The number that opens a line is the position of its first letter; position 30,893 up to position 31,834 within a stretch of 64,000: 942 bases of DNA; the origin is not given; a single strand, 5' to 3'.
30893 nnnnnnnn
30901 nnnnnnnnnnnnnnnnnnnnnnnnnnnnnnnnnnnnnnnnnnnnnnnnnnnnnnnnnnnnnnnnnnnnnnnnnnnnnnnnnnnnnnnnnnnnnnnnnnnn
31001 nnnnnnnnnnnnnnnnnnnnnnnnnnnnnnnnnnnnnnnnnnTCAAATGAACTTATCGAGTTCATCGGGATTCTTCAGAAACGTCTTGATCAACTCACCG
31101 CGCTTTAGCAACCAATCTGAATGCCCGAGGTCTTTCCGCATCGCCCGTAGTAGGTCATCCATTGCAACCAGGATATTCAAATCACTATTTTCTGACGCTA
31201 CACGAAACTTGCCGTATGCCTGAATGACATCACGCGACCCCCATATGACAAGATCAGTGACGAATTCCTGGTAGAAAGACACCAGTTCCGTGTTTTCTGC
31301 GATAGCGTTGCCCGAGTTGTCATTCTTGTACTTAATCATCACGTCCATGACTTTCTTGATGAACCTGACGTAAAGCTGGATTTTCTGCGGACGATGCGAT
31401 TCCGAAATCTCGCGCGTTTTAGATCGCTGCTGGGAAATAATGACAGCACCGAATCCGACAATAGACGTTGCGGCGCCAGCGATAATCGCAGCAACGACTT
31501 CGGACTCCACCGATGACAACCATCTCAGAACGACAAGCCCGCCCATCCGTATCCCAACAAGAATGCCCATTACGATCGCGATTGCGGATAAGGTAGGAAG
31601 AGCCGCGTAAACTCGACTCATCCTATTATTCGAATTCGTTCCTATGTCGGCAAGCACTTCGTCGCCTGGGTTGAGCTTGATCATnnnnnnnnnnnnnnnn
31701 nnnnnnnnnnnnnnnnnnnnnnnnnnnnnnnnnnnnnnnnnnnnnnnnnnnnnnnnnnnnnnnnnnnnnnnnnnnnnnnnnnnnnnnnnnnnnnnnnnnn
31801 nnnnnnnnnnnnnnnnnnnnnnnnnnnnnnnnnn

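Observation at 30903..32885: Low-GC ~2 kb islet inserted after the UbiA-family gene, bounded by a decayed duplicate of that gene's 3' region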

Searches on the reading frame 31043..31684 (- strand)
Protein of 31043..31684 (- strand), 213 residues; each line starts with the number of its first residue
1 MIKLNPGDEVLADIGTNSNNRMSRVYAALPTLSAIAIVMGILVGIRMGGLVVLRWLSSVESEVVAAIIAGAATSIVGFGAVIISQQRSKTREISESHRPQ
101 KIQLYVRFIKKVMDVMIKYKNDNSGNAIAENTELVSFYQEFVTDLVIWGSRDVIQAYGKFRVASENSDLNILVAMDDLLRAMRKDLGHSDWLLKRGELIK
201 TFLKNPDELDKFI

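Call 12: search_protein_families(library=ncbifam, proteins=[window:31043-31684:-], max_evalue=0.01)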
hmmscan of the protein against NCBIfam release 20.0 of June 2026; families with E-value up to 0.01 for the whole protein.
window:31043-31684:- (213 aa): 0 families

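Call 13: search_protein_families(library=pfam, proteins=[window:31043-31684:-], max_evalue=0.01)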
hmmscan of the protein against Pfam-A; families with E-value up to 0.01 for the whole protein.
window:31043-31684:- (213 aa): 0 families

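Call 17: find_encoding_contigs(protein=window:31043-31684:-, flank=10000, max_places=10)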
Protein window:31043-31684:- (213 aa): no gene with exactly this product is on record in the collection.

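Call 20: find_homologous_proteins(query=window:31043-31684:-, max_evalue=0.001)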
Query window:31043-31684:- (213 aa): 20 proteins with E <= 0.001 among 341 candidates.
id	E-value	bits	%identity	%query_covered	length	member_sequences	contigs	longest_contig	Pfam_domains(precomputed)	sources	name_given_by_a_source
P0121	5.2e-131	452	100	100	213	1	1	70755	-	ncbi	-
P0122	3.4e-63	231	57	89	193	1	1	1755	-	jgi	jgi:hypothetical protein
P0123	3.1e-60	221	55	90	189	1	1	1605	-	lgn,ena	-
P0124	4.2e-57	211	57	79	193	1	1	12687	-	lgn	-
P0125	8.6e-57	210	53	93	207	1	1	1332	-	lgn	-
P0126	1.3e-56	210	51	93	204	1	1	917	-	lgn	-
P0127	4.9e-54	201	61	71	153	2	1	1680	-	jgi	jgi:hypothetical protein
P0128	2.5e-51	192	52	90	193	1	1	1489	-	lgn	-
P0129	3.8e-42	162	49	74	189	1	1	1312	-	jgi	-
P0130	4.1e-41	159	47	74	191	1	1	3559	-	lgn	-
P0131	9.7e-36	141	42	79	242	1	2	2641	-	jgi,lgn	-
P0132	1.1e-34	138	41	81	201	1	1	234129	-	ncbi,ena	-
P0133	7.1e-33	132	39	81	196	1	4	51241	-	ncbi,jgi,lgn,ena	jgi:hypothetical protein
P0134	1.1e-32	131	39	82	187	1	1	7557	-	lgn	-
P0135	2.1e-30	124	38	78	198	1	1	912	-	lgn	-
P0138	7.7e-25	106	42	69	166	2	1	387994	-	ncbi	-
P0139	6.1e-19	87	39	67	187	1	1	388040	-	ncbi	ncbi:MAG: hypothetical protein ACO1N0_14880 [Fluviicola sp.]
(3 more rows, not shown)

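Call 21: find_encoding_contigs(protein=P0124, flank=6000, max_places=3)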
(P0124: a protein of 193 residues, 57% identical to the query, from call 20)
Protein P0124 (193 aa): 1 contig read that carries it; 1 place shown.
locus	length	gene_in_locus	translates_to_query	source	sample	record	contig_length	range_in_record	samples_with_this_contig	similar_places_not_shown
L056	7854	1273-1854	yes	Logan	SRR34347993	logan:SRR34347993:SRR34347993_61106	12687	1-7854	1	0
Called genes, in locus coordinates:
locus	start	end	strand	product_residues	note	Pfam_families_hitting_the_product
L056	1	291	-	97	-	?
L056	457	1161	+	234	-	PF13489:Methyltransf_23, PF01209:Ubie_methyltran (weak), PF05175:MTS, PF13847:Methyltransf_31, PF08241:Methyltransf_11, PF08242:Methyltransf_12, PF13649:Methyltransf_25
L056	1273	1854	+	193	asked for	-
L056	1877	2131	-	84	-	-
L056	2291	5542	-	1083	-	PF13472:Lipase_GDSL_2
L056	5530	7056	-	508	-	PF13489:Methyltransf_23, PF13847:Methyltransf_31, PF08241:Methyltransf_11 (weak), PF08242:Methyltransf_12, PF13649:Methyltransf_25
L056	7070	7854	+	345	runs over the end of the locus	PF08885:GSCFA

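Call 22: find_encoding_contigs(protein=P0132, flank=6000, max_places=3)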
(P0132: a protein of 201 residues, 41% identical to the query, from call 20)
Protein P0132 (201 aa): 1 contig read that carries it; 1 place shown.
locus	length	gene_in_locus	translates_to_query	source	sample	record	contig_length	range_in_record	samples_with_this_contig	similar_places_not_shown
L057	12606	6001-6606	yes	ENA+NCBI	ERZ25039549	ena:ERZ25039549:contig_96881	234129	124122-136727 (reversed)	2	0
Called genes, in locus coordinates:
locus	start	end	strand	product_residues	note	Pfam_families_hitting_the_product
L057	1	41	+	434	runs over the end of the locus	PF04165:DUF401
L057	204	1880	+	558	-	PF01266:DAO (faint), PF03486:HI0933_like (faint), PF07992:Pyr_redox_2, PF13450:NAD_binding_8 (faint), PF13738:Pyr_redox_3, PF00070:Pyr_redox, PF02852:Pyr_redox_dim, PF00581:Rhodanese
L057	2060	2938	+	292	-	-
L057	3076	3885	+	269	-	PF09296:NUDIX-like, PF09297:Zn_ribbon_NUD, PF00293:NUDIX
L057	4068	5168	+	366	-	PF03492:Methyltransf_7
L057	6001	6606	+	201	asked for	-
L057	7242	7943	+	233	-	-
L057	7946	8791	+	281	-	PF03994:DUF350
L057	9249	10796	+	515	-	PF01564:Spermine_synth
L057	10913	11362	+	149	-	PF00571:CBS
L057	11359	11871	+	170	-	PF02367:TsaE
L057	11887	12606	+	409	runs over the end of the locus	PF00696:AA_kinase, PF01842:ACT, PF22468:ACT_9, PF13840:ACT_7, PF22468:ACT_9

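Call 23: find_encoding_contigs(protein=P0133, flank=6000, max_places=4)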
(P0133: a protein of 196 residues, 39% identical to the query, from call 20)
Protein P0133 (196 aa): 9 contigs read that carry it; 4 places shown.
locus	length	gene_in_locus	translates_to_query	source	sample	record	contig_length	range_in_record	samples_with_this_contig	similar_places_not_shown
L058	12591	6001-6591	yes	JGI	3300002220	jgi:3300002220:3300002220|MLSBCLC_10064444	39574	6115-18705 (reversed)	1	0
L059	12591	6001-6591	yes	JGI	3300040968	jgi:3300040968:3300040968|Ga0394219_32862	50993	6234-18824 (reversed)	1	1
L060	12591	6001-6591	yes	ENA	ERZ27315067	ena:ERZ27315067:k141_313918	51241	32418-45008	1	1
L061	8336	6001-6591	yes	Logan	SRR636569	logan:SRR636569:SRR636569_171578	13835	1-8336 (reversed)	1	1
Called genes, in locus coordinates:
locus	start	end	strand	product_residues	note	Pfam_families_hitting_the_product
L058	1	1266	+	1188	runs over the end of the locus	PF18731:HEPN_Swt1, PF00176:SNF2-rel_dom, PF04851:ResIII, PF00271:Helicase_C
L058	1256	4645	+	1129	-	PF25794:SACS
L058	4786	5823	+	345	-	PF13020:NOV_C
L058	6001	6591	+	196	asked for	-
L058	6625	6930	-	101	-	PF01381:HTH_3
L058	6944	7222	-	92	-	PF05015:HigB-like_toxin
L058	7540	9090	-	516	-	PF07478:Dala_Dala_lig_C, PF00583:Acetyltransf_1, PF13673:Acetyltransf_10, PF13508:Acetyltransf_7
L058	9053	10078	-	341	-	PF07478:Dala_Dala_lig_C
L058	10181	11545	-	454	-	PF04055:Radical_SAM, PF12544:LAM_C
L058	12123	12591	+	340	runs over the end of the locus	PF00158:Sigma54_activat, PF14532:Sigma54_activ_2, PF07724:AAA_2 (weak), PF07728:AAA_5 (weak), PF25601:AAA_lid_14, PF02954:HTH_8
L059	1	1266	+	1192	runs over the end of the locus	PF18731:HEPN_Swt1, PF00176:SNF2-rel_dom, PF04851:ResIII, PF00271:Helicase_C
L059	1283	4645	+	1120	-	PF25794:SACS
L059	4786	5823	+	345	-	PF13020:NOV_C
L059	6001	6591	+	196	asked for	-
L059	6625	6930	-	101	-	PF01381:HTH_3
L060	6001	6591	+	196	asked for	-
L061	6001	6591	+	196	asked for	-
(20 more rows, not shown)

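Call 24: search_protein_families(library=padloc, proteins=[window:31043-31684:-], max_evalue=1)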
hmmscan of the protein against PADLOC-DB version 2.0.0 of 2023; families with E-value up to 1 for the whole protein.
window:31043-31684:- (213 aa): 1 family
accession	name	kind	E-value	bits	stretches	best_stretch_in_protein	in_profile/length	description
PDLC01947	CARF8--CARF_TM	-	0.018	12.6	1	31-111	2-82/248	-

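Call 25: search_protein_families(library=phrogs, proteins=[window:31043-31684:-], max_evalue=1)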
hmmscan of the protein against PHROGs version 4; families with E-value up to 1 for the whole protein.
window:31043-31684:- (213 aa): 3 families
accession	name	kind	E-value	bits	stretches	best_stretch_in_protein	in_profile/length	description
phrog_4200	-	tail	0.038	13.5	1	31-83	177-233/732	tail length tape measure protein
phrog_29648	-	unknown function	0.054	14.4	1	111-133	16-38/56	-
phrog_944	-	moron, auxiliary metabolic gene and host takeover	0.16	12.7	1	32-110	123-215/235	membrane protein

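Call 39: find_related_loci(query=window:31043-31684:-, collection=viral_contigs, flank=10000)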
Query window:31043-31684:- (213 aa) in viral_contigs; peptide patterns used: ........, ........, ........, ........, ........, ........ (x = any residue, [..] = any of these).
13 stretches matched a pattern, but none encodes a relative of the query by tblastn (E <= 1e-3).

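Call 59: find_encoding_contigs(protein=P0138, flank=7000, max_places=2)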
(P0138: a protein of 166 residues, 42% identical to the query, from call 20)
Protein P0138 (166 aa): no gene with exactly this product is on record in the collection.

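Call 60: find_encoding_contigs(protein=P0139, flank=7000, max_places=2)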
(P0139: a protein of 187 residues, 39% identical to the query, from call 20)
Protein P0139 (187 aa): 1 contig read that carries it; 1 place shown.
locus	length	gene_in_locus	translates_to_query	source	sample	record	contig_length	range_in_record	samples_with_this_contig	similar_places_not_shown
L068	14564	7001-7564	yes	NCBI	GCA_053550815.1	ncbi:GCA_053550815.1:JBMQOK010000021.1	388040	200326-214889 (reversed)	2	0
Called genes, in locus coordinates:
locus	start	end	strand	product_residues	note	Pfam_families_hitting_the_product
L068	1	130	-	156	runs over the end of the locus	PF14300:DMP19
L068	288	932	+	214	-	PF14487:DarT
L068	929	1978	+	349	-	PF01661:Macro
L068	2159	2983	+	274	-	PF12674:Zn_ribbon_2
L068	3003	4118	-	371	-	-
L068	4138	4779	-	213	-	PF04002:RadC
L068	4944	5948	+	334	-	PF13280:WYL, PF25583:WCX (weak)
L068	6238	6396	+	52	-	-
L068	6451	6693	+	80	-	-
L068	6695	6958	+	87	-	PF08980:DUF1883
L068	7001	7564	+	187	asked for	-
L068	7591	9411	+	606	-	PF02463:SMC_N (faint), PF13304:AAA_21, PF13175:AAA_15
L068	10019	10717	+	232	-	-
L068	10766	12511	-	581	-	PF18962:Por_Secre_tail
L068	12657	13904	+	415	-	PF00691:OmpA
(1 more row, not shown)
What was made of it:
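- orf213 relatives occur in defence islands (calls 23, 60).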

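Call 61: find_encoding_contigs(protein=P0134, flank=7000, max_places=2)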
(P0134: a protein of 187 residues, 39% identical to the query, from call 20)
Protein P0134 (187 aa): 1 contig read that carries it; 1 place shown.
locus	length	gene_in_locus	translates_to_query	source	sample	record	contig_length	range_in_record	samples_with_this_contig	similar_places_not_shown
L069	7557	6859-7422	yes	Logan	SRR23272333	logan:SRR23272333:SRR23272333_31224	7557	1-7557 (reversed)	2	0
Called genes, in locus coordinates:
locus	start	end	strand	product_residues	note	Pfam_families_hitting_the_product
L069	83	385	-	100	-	-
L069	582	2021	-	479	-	PF00884:Sulfatase, PF01663:Phosphodiest (weak), PF02995:DUF229 (weak), PF16347:SGSH_C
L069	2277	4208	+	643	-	PF13442:Cytochrome_CBB3 (faint), PF07626:PSD3, PF07637:PSD5, PF07631:PSD4, PF07627:PSCyt3, PF07624:PSD2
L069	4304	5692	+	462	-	PF07586:HXXSHH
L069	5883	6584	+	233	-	PF00520:Ion_trans, PF07885:Ion_trans_2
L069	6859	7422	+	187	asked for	-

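Call 66: predict_structure(alignment_id=A2)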
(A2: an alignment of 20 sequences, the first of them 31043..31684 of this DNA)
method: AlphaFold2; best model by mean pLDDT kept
length: 213 residues; sequences in the alignment: 20
mean_pLDDT: 82.1   pTM: 0.56
mean pLDDT of the five models: 82.1, 81.3, 78.1, 77.7, 75.4
residues with pLDDT >= 90: 62; 70-90: 118; 50-70: 33; < 50: 0
segments of 3 or more residues with pLDDT < 50: none
pLDDT, mean of each block of 10 residues (from residue 1): 62 62 80 93 91 84 81 83 75 81 92 80 64 85 92 93 80 91 91 86 80 71
secondary structure, 60 per line:
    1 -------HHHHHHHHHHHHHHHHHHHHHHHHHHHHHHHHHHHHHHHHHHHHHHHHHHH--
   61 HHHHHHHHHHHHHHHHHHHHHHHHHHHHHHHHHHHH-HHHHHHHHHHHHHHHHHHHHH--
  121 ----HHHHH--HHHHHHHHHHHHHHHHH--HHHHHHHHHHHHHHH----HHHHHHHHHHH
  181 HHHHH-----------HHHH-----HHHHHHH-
elements in order: H8-58 H61-96 H98-118 H125-129 H132-148 H151-165 H170-185 H197-200 H206-212
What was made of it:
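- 31043..31684 (-): orf213: an intact gene for a two-TM-helix hairpin plus helical-bundle protein. By alignment with homologues the true start is probably Met22, at 31621. AlphaFold2 pLDDT 82 (call 66).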

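Call 79: search_solved_structures(query=A2, max_evalue=1)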
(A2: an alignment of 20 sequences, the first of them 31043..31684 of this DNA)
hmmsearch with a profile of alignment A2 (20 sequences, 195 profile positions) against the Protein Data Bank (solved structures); distinct sequences matched with E-value up to 1: 1.
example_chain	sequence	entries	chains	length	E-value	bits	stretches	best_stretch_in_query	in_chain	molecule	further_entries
2fzl_A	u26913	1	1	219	0.42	13.2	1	67-94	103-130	DNA repair protein RAD25, XPB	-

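Call 87: search_dna_similar(query=window:31043-31684:-, collection=plasmids, mode=protein, max_evalue=0.001, max_rows=10)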
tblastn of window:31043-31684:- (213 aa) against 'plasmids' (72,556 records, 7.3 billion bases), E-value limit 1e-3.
Records with a match: 1; places in all: 1; records where one place covers at least 80% of the query: 0.
Best place of each record, by identity: <60% 1.
By first word of the organism name: Calothrix 1.
By predicted mobility (MOB-suite, as given by PLSDB): mobilizable 1.
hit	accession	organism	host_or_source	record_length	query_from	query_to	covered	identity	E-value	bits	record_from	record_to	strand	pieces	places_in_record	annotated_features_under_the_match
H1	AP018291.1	Calothrix sp. NIES-4105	-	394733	92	211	56%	26.6%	6e-4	47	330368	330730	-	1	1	hypothetical protein (x2)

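Call 88: search_dna_similar(query=window:31043-31684:-, collection=phages, mode=protein, max_evalue=0.001, max_rows=10)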
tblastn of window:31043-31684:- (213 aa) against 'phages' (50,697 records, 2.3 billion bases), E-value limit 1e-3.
No match.
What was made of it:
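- Tried and rejected: Plasmids gave one weak hit and phages none (calls 87, 88).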

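Call 89: search_protein_representatives(alignment_id=A2)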
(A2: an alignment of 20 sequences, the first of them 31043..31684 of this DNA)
Query: 20 sequences, 195 profile positions. Proteins with E-value up to 0.001 (for the whole library): 3015; up to 1e-10: 1678; up to 1e-30: 262. The best 150 are listed.
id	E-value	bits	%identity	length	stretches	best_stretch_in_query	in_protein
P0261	2.2e-77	275.2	-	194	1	1-192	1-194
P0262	4.2e-69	248.2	-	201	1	1-193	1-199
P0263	1.9e-64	233.0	-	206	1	6-194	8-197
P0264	8.7e-62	224.3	-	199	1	1-192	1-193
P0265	4.4e-61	222.0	-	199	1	1-194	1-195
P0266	1.6e-60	220.2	-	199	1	1-194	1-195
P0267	4.9e-60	218.6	-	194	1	1-192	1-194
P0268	1.5e-57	210.5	-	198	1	1-194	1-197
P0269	4.7e-57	208.9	-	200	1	7-193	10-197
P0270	5.9e-56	205.3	-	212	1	5-192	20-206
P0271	3.0e-55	203.0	-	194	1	4-192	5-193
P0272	7.9e-54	198.4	-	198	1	9-193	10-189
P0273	1.7e-53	197.3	-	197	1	1-193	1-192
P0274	2.6e-53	196.7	-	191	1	5-186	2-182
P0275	1.2e-52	194.5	-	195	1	3-193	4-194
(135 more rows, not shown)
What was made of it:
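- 31043..31684 (-): Profile search: 3015 cluster representatives at E <= 1e-3 (call 89).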

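Call 91: search_protein_families(library=pfam, alignment_id=A5, max_evalue=0.01)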
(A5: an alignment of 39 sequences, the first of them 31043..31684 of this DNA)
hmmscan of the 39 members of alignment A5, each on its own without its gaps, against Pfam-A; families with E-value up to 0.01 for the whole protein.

A. member 1, window:31043-31684:- (213 aa): 0 families

B. families by the number of members that match (of 39 scanned): 10 families
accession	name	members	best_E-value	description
PF07332.16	Phage_holin_3_6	3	0.0036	Putative Actinobacterial Holin-X, holin superfamily III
PF12698.13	ABC2_membrane_3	1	0.00046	ABC-2 family transporter protein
PF20712.2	CyanoTRADDas_TM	1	0.0012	Cyanobacterial TRADD-N associated 2-Transmembrane domain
PF01545.26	Cation_efflux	1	0.0018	Cation efflux family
PF06455.17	NADH5_C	1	0.0048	NADH dehydrogenase subunit 5 C-terminus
PF08678.16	Rsbr_N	1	0.0069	Rsbr N terminal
PF04475.18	DUF555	1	0.0073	Protein of unknown function (DUF555)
PF03587.19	EMG1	1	0.0076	EMG1/NEP1 methyltransferase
PF13571.11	DUF4133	1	0.0079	Domain of unknown function (DUF4133)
PF08391.16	Ly49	1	0.01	Ly49-like protein, N-terminal region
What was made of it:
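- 31043..31684 (-): No Pfam, PADLOC or PHROG family (calls 13, 24, 25, 91).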
